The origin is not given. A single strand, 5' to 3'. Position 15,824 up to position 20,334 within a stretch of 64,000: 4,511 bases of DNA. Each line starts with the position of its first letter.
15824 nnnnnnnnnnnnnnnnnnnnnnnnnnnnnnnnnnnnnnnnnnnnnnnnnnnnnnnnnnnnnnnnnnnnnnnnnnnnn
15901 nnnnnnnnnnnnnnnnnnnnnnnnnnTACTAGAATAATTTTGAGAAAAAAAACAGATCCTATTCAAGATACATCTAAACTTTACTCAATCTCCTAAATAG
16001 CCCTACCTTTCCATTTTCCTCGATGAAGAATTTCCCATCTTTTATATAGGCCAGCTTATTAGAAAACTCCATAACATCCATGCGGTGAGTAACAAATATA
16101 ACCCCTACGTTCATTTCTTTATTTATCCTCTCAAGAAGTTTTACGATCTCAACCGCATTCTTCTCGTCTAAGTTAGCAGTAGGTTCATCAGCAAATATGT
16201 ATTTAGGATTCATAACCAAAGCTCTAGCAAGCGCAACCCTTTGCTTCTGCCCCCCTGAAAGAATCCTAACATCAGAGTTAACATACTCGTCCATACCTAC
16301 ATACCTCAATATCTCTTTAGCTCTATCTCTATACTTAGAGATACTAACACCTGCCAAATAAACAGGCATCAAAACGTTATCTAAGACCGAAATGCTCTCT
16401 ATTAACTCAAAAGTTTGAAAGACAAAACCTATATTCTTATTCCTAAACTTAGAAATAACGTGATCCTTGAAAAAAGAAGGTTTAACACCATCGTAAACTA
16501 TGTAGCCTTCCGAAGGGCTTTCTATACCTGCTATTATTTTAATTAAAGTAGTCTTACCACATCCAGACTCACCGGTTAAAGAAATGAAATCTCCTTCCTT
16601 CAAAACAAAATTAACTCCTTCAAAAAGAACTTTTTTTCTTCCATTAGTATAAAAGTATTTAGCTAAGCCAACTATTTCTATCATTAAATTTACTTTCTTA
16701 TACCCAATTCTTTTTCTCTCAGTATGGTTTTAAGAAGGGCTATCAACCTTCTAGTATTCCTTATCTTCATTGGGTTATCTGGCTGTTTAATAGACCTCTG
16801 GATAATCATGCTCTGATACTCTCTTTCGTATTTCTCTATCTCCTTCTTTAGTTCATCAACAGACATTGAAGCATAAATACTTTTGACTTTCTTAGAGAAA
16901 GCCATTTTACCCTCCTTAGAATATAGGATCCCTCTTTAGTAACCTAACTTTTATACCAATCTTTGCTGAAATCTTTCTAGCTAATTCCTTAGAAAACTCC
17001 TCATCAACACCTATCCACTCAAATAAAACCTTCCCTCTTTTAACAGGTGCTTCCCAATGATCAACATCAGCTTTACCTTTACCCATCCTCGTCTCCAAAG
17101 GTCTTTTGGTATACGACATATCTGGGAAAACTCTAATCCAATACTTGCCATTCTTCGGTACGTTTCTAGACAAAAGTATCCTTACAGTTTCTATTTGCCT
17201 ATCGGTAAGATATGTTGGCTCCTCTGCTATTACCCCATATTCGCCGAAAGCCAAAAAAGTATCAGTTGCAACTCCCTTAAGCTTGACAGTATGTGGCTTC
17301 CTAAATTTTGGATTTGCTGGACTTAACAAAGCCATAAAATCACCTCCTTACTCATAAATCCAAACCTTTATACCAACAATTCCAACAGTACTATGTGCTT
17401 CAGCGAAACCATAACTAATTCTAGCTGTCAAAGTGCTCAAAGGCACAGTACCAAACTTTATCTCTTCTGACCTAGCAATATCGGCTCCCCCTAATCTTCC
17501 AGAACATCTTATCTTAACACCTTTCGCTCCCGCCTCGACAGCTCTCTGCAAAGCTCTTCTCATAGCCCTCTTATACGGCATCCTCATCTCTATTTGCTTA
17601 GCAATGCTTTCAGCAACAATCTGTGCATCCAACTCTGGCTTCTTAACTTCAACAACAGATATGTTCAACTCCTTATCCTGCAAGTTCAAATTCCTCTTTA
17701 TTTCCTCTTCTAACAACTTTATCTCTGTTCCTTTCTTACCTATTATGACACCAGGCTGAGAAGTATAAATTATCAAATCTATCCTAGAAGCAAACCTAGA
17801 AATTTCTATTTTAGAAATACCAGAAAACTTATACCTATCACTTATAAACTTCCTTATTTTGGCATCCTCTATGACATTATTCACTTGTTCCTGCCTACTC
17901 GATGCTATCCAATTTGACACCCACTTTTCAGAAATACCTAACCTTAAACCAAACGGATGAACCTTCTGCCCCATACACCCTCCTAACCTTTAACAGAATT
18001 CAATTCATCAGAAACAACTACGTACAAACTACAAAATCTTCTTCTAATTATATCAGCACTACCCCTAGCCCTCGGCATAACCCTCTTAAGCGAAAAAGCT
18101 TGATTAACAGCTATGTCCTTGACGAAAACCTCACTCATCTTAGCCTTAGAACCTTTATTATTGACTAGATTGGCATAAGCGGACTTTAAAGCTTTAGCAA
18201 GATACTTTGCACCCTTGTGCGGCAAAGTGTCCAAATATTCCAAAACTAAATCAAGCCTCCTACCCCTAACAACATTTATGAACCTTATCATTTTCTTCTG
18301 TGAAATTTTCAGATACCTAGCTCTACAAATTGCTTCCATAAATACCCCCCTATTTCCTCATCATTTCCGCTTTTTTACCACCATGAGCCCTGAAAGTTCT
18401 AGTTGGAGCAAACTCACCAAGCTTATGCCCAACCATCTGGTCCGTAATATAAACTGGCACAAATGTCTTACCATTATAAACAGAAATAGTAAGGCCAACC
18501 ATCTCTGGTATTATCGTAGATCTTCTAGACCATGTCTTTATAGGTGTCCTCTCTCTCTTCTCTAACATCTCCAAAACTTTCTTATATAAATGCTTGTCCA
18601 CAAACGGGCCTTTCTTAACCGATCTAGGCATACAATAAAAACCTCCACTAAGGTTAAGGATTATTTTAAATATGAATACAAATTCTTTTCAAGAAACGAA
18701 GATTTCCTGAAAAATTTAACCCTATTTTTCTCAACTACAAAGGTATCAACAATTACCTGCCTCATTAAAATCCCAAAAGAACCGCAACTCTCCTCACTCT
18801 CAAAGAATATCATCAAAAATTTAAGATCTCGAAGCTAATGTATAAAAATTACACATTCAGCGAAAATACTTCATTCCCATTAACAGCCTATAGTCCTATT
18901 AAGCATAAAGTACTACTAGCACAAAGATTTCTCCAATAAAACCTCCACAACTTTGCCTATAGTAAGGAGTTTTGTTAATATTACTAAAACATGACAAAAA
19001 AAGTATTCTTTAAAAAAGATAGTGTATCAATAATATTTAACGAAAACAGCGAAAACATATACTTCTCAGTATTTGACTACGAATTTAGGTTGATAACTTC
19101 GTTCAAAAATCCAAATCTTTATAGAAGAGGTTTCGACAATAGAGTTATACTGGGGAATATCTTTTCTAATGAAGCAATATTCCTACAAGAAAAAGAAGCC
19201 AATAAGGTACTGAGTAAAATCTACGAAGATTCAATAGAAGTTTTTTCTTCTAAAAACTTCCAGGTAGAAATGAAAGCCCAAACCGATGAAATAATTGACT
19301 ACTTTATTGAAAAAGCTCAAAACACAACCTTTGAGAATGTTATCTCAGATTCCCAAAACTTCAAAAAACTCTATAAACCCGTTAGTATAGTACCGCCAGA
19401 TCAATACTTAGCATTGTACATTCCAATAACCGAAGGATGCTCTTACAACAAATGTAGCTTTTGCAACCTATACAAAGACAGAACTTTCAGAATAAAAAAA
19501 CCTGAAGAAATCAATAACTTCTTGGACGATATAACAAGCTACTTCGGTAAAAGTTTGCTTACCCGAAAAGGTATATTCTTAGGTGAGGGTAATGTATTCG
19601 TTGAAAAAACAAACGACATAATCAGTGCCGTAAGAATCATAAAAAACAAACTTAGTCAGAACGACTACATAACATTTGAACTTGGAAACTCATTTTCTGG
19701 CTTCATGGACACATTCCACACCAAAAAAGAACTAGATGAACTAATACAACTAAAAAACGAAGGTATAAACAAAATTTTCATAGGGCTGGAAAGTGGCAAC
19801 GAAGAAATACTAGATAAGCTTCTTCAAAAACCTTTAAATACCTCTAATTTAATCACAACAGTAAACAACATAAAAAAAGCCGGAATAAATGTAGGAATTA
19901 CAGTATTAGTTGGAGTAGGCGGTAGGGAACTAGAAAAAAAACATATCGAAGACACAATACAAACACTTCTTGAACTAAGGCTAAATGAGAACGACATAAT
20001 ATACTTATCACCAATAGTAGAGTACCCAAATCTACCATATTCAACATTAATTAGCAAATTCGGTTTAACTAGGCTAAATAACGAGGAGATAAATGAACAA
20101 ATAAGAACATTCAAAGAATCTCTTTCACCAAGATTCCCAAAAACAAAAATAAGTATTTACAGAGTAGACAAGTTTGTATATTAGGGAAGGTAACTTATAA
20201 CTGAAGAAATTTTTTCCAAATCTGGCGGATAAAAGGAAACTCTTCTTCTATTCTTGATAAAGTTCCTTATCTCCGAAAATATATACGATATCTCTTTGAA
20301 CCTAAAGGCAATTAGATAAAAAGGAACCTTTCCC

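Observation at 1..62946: Predicted exported proteins are enriched in Thr-Asn, a candidate sequon for an uncharacterised protein modification (glycosylation?) system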

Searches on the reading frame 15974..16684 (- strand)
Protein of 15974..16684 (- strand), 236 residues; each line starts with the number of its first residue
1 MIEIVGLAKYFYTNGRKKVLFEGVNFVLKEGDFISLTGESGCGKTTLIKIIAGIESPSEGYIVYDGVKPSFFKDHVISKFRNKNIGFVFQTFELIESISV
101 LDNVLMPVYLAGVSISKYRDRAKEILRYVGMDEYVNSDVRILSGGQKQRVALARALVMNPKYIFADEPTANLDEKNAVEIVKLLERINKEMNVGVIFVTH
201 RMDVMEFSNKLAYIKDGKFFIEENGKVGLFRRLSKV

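Call 50: search_protein_families(library=pfam, proteins=[window:15974-16684:-], max_evalue=0.00001)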
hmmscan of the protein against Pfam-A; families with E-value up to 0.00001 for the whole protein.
window:15974-16684:- (236 aa): 2 families
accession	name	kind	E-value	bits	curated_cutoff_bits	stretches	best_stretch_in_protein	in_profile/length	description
PF00005.33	ABC_tran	-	1.7e-33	116.5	25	1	22-170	2-137/137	ABC transporter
PF02463.25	SMC_N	-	4.3e-07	30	40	0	141-214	136-211/220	RecF/RecN/SMC N terminal domain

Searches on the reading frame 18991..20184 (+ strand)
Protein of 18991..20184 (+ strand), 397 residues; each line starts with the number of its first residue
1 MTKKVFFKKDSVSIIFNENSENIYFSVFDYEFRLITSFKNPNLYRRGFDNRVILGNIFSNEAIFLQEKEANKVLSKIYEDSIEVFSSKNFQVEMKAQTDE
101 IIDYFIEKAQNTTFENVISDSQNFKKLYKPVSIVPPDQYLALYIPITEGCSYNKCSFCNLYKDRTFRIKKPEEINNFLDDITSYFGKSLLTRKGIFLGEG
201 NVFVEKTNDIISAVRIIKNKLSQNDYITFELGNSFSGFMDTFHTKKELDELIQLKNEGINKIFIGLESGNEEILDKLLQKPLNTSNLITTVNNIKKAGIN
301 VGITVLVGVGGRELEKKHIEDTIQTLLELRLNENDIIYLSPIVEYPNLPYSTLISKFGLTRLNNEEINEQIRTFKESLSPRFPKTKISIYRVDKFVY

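Call 7: search_protein_families(library=pfam, proteins=[window:18991-20184:+], max_evalue=0.01)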
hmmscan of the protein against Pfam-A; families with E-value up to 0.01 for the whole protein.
window:18991-20184:+ (397 aa): 1 family
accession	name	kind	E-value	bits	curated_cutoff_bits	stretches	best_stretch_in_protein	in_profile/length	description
PF04055.27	Radical_SAM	-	3.4e-13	50.5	29.5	1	144-325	1-165/166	Radical SAM superfamily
